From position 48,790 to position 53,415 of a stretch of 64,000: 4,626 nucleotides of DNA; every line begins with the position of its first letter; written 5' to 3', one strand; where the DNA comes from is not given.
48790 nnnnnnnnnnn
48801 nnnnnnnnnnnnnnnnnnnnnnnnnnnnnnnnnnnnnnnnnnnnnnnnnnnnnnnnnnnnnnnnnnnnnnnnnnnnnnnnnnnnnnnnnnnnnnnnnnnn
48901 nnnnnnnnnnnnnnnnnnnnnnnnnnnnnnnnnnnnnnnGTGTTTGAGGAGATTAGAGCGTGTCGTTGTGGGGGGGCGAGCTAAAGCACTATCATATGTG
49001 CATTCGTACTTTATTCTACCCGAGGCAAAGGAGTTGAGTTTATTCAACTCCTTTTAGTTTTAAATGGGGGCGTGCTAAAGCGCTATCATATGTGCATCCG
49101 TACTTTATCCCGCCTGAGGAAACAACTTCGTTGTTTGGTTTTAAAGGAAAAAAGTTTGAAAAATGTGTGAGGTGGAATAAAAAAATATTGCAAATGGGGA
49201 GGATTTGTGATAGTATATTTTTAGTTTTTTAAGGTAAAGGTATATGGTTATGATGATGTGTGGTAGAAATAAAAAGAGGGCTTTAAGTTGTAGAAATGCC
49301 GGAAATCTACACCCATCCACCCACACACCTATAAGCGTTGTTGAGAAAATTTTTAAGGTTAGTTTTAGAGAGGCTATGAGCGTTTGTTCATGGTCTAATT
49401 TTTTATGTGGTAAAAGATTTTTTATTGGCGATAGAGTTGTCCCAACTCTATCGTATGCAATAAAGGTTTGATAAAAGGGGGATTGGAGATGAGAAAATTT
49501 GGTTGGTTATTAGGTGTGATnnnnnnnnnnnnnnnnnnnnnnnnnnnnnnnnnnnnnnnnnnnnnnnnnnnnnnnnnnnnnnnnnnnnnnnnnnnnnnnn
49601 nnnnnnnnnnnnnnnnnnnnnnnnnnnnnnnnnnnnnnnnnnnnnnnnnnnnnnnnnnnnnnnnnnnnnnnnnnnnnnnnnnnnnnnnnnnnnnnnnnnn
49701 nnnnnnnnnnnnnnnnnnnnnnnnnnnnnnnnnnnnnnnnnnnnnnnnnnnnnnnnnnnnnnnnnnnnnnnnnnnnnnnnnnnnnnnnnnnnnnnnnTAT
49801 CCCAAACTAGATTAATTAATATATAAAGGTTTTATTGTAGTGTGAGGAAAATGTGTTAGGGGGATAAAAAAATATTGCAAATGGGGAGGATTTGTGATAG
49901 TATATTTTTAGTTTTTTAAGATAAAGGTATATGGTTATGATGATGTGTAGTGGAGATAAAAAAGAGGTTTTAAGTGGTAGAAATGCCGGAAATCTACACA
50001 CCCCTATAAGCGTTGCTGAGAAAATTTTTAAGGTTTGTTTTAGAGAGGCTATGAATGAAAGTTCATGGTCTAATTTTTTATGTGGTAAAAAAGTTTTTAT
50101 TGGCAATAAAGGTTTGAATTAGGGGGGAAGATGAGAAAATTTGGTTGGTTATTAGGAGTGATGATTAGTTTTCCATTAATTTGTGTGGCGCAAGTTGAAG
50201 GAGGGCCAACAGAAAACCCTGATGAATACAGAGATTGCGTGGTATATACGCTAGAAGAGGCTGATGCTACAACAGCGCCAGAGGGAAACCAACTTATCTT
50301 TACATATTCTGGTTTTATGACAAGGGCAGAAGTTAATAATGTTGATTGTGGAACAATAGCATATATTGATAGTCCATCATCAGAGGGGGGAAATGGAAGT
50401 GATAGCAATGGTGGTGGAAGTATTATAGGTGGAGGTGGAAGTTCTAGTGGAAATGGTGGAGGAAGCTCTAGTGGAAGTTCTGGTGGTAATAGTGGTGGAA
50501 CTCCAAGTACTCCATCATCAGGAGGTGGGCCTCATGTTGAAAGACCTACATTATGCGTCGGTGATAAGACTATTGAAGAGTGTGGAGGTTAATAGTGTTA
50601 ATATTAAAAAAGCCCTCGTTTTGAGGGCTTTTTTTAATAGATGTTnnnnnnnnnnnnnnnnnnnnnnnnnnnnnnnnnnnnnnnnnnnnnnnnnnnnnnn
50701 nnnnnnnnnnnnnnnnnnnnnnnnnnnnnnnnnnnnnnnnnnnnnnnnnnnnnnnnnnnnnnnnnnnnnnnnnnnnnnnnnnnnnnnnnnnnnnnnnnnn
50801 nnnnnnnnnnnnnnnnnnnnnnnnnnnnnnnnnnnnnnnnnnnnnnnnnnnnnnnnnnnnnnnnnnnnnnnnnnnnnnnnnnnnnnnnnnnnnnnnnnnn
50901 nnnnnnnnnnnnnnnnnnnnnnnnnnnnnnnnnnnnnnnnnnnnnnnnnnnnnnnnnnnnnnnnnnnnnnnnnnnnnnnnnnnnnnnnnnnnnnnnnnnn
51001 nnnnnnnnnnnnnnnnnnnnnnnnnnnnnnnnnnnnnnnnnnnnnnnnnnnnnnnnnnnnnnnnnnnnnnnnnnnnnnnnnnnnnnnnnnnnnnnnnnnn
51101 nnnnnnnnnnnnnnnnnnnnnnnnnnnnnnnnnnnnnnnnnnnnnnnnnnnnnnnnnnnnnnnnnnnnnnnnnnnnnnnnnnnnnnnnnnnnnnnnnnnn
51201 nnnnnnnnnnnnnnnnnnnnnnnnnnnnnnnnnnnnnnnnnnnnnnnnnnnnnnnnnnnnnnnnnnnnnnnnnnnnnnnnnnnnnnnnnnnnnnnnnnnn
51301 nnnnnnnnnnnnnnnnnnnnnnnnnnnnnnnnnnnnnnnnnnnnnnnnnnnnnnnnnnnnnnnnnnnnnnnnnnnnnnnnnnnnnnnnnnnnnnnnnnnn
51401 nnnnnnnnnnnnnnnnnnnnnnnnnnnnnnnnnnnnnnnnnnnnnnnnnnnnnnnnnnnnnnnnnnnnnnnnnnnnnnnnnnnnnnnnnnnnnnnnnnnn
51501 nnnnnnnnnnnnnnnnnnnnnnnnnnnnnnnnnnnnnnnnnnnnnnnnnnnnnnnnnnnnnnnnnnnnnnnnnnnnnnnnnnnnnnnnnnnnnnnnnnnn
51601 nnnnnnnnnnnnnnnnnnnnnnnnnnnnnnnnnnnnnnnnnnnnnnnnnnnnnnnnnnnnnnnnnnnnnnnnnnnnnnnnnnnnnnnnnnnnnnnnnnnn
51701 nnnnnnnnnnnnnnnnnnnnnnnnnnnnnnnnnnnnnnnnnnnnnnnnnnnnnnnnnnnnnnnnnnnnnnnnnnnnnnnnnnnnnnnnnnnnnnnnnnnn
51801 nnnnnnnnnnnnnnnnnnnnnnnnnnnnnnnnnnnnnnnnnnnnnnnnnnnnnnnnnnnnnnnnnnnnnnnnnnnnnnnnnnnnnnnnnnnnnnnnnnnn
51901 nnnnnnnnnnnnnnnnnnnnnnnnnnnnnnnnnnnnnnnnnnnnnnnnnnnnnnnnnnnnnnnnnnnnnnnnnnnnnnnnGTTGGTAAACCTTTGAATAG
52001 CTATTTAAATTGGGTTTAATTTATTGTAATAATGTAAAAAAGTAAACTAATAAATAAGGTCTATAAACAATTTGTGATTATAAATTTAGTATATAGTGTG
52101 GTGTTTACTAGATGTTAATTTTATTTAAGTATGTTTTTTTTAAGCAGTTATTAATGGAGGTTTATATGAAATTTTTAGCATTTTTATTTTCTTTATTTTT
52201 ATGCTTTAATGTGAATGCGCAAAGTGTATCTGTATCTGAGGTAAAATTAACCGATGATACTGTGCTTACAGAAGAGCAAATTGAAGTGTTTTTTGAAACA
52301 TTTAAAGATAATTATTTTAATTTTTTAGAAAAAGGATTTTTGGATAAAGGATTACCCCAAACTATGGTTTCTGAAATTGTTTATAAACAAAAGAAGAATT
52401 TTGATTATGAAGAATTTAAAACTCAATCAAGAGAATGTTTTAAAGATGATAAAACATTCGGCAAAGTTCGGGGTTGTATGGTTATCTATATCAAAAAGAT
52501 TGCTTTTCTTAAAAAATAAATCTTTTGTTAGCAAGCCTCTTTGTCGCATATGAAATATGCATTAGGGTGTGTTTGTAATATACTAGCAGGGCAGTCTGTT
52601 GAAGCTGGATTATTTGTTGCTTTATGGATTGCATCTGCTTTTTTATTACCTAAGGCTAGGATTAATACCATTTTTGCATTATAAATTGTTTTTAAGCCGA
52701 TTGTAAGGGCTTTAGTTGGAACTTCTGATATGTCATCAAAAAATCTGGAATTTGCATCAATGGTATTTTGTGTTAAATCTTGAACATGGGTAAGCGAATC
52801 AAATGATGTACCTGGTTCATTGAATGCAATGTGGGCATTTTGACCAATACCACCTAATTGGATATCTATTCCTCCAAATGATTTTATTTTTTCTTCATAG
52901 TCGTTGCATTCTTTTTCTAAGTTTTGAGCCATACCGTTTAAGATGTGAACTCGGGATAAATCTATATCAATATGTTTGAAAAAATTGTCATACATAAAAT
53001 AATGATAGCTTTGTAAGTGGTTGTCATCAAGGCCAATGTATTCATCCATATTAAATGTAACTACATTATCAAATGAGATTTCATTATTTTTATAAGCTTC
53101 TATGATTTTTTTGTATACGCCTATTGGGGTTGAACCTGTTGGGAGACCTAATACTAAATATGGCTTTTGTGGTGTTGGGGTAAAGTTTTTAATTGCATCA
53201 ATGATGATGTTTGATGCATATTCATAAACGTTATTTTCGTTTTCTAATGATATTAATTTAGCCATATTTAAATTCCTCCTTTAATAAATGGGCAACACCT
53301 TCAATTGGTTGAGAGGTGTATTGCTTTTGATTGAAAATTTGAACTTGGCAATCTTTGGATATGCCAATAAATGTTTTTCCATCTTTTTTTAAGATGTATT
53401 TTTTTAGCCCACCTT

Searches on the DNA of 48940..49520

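Call 96: search_rna_families(source=window, start=48940, end=49520, threshold=evalue, max_evalue=1)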
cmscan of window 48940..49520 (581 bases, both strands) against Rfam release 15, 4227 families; matches with E-value up to 1: 1.
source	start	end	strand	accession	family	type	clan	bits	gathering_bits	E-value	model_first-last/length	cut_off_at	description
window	49335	49407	+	RF04319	BTncRNA_FopS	Gene; sRNA;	-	21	56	0.88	1-71/71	no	Bacteroidetes FopS (family of paralogous sRNAs)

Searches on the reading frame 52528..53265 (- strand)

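Call 51: search_protein_families(library=ncbifam, proteins=[window:52528-53265:-], max_evalue=0.00001)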
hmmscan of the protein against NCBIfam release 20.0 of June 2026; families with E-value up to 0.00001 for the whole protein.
window:52528-53265:- (245 aa): 8 families
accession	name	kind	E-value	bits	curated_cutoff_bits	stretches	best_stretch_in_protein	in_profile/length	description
TIGR00502.1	nagB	equivalog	2.2e-100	335.3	236.9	1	3-244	2-243/259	glucosamine-6-phosphate deaminase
NF001684.0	PRK00443.1-4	subfamily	5.6e-82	275.2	326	1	4-244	3-237/260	glucosamine-6-phosphate deaminase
NF001685.0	PRK00443.1-5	equivalog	2.1e-74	250.1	513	1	3-243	2-242/266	glucosamine-6-phosphate deaminase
NF002557.0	PRK02122.1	subfamily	5.1e-69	233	384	1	33-245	58-272/653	glucosamine-6-phosphate deaminase-like protein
NF001682.0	PRK00443.1-1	equivalog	1.2e-57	195.3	528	1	32-244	27-230/262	glucosamine-6-phosphate deaminase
NF007291.0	PRK09762.1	equivalog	2.2e-38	132.2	271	1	4-240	6-233/236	galactosamine-6-phosphate isomerase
NF009022.0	PRK12358.1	equivalog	2.8e-32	112.1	247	1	11-244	10-233/239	glucosamine-6-phosphate deaminase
TIGR01198.1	pgl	equivalog_domain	1.2e-15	57.7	124.45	1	33-244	26-230/234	6-phosphogluconolactonase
